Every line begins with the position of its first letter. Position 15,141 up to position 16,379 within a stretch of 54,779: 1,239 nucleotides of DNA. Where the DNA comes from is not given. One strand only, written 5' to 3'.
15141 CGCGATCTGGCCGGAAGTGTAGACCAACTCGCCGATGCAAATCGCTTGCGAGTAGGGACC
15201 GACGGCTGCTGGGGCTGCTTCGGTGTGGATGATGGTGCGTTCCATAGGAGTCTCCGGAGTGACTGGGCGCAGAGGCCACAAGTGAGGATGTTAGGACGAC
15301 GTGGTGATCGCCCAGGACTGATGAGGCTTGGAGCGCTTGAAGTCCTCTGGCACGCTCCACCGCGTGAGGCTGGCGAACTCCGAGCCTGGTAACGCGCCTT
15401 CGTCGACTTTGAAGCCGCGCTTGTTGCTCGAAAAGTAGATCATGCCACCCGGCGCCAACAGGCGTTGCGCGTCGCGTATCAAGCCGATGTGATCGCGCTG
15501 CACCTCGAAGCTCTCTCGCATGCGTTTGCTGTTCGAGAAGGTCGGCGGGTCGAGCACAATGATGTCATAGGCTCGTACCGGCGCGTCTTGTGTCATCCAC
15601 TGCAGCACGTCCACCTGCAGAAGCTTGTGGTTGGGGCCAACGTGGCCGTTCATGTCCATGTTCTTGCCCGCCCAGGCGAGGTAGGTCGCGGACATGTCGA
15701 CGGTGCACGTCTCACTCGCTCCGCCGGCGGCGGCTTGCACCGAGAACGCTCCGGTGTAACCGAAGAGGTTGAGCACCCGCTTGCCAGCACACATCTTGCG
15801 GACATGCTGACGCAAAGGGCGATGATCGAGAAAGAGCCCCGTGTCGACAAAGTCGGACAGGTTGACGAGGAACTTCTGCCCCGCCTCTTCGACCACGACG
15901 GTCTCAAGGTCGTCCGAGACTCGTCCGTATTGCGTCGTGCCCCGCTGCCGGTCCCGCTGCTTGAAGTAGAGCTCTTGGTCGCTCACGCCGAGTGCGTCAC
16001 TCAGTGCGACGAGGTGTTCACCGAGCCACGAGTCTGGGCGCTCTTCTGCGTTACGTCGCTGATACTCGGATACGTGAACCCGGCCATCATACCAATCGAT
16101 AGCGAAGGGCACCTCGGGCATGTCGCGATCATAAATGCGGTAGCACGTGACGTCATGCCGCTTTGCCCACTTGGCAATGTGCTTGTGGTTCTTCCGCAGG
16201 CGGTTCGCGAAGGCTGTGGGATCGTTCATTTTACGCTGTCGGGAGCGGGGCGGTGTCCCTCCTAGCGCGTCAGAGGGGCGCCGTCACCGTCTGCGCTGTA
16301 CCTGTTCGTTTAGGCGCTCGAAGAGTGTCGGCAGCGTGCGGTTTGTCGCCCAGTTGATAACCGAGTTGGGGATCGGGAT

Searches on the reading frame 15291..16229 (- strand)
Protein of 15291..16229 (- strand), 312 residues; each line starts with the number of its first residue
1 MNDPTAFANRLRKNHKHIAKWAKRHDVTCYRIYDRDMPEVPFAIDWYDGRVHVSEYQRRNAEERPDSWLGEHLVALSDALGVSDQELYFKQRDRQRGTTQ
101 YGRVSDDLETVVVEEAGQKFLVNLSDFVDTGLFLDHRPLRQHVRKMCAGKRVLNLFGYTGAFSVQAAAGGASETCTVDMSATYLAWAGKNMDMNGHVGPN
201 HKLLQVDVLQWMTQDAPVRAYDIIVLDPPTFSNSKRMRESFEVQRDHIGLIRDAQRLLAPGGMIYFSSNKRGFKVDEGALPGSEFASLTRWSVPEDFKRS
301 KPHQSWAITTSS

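Call 51: search_protein_families(library=pfam, proteins=[window:15291-16229:-], max_evalue=0.0001)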
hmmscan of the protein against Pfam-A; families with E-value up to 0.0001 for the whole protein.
window:15291-16229:- (312 aa): 2 families
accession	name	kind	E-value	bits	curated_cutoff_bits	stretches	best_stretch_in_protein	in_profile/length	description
PF10672.15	Methyltrans_SAM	-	7.6e-29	101.3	27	1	43-269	18-239/286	S-adenosylmethionine-dependent methyltransferase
PF03602.21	Cons_hypoth95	-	4.2e-08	33.5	24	1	145-271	38-155/182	Conserved hypothetical protein 95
